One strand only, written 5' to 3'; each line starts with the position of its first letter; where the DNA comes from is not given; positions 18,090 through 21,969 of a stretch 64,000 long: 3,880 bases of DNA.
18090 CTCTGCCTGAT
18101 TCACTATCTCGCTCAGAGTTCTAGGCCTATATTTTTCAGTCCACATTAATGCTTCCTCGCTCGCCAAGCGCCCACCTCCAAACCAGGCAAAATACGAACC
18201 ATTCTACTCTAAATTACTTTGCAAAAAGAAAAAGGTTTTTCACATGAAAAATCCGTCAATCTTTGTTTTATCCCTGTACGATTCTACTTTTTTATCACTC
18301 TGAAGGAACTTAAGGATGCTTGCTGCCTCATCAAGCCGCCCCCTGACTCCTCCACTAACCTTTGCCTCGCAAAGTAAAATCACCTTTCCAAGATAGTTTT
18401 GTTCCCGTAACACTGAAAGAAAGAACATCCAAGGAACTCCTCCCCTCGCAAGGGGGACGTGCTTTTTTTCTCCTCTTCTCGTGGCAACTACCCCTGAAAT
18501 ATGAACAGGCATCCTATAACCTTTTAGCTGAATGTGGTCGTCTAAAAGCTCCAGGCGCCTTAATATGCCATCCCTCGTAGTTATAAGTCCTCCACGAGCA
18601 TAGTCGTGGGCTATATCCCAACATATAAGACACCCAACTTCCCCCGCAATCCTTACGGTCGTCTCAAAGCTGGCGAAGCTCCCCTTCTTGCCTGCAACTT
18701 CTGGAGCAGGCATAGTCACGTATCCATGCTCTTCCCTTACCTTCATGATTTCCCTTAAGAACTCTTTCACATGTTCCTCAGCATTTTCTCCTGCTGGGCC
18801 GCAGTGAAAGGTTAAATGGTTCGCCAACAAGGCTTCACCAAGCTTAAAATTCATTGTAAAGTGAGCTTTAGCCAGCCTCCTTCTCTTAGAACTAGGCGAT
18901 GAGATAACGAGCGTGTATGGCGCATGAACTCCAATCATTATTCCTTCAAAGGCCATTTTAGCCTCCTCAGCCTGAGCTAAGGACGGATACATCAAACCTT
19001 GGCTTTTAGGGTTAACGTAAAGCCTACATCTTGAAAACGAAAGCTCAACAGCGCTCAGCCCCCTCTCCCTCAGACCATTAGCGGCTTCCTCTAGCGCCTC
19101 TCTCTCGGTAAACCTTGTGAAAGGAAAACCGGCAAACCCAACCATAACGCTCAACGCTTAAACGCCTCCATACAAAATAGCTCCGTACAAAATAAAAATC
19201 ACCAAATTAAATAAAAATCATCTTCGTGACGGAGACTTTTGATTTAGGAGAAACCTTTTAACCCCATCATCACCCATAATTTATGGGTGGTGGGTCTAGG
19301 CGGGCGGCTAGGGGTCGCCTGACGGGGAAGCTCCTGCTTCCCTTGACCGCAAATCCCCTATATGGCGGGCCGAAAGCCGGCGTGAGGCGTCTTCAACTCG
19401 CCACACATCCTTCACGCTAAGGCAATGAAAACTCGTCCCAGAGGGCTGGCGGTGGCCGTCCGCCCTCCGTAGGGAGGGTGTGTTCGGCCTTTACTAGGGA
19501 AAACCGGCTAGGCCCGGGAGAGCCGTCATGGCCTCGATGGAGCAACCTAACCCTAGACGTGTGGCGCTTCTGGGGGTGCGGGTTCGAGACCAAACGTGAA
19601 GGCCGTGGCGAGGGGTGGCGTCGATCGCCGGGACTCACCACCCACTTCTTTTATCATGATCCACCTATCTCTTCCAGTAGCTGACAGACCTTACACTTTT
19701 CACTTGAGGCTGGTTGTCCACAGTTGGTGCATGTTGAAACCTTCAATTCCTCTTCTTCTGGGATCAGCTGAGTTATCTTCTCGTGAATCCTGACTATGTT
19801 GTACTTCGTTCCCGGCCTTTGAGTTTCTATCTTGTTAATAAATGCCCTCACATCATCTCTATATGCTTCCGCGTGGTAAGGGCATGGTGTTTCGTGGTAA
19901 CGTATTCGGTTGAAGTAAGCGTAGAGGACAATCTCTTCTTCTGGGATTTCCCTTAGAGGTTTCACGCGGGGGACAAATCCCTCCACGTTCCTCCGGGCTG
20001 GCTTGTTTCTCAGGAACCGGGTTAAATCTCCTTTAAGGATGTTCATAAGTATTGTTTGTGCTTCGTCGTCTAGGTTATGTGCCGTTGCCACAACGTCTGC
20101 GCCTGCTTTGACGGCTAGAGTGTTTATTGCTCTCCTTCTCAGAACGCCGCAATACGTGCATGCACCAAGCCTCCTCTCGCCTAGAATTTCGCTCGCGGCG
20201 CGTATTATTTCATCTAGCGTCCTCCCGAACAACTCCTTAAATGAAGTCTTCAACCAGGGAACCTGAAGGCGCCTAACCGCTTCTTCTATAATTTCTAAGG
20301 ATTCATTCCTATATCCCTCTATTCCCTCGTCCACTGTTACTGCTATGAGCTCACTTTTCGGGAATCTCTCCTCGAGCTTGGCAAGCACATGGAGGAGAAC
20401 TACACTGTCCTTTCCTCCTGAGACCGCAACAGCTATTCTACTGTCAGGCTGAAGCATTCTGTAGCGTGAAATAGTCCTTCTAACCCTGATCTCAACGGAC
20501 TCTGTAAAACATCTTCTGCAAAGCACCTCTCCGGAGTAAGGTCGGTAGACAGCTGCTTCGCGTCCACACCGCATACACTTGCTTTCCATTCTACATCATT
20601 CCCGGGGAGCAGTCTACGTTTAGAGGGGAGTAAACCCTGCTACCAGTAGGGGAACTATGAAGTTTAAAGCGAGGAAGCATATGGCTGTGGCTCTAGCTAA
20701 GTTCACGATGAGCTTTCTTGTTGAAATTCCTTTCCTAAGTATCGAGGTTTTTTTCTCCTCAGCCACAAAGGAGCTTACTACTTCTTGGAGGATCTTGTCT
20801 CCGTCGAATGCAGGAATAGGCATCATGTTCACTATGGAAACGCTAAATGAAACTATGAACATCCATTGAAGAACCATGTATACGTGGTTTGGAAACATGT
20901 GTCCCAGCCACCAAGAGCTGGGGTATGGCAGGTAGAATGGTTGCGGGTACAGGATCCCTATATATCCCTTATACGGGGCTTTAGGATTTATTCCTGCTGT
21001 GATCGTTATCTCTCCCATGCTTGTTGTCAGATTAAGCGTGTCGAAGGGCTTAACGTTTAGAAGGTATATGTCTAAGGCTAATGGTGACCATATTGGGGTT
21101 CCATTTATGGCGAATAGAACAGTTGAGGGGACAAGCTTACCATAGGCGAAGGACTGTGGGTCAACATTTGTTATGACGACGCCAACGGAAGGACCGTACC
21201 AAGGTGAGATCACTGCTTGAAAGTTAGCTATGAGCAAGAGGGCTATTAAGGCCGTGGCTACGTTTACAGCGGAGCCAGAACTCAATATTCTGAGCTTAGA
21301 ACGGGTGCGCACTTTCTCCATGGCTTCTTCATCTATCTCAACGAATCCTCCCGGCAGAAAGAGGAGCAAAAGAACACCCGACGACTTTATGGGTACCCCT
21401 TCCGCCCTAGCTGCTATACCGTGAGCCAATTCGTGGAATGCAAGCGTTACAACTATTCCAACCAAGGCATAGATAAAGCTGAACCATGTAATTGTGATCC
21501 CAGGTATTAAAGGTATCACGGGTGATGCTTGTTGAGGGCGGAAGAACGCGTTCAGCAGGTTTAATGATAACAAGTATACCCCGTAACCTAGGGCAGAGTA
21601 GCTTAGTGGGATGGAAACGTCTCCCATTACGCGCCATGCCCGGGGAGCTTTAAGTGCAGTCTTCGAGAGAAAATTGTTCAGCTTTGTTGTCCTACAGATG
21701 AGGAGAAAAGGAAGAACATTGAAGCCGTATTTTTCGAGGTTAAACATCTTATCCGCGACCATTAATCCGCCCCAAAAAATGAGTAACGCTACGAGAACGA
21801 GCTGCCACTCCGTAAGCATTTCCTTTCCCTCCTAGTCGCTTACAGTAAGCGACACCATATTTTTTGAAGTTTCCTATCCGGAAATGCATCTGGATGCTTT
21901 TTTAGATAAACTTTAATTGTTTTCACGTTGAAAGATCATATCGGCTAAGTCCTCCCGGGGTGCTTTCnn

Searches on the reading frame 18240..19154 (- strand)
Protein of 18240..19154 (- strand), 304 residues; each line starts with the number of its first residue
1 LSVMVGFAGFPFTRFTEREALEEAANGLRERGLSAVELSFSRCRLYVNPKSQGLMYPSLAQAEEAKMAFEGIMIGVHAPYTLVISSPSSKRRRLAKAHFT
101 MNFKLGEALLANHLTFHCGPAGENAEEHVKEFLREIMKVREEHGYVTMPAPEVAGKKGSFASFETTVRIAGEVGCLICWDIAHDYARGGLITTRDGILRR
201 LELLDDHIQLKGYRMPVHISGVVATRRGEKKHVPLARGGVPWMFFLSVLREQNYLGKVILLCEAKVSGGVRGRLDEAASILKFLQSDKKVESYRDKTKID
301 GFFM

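Call 93: search_protein_families(library=pfam, proteins=[window:18240-19154:-], max_evalue=0.00001)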
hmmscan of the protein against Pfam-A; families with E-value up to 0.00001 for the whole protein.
window:18240-19154:- (304 aa): 1 family
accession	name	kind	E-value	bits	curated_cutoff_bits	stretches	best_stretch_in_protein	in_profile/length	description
PF01261.30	AP_endonuc_2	-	9.6e-15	55.4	31.1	1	29-278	5-240/249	Xylose isomerase-like TIM barrel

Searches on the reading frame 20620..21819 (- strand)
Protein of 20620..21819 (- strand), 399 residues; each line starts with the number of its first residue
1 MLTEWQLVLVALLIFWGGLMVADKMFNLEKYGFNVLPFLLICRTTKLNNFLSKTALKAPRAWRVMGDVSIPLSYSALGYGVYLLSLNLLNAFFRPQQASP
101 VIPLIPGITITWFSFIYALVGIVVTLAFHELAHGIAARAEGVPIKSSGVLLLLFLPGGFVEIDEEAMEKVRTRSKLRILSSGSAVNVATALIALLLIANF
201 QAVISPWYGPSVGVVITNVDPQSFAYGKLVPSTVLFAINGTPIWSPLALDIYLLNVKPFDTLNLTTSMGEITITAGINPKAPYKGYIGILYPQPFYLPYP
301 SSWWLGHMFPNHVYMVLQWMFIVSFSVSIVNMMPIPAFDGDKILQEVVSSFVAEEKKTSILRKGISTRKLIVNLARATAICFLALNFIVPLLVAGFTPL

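Call 10: search_protein_families(library=pfam, proteins=[window:20620-21819:-], max_evalue=0.001)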
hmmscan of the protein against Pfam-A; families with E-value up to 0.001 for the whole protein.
window:20620-21819:- (399 aa): 1 family
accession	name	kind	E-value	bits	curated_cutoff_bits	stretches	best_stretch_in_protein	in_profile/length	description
PF02163.28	Peptidase_M50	-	9e-26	91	27.2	1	117-352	1-198/221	Peptidase family M50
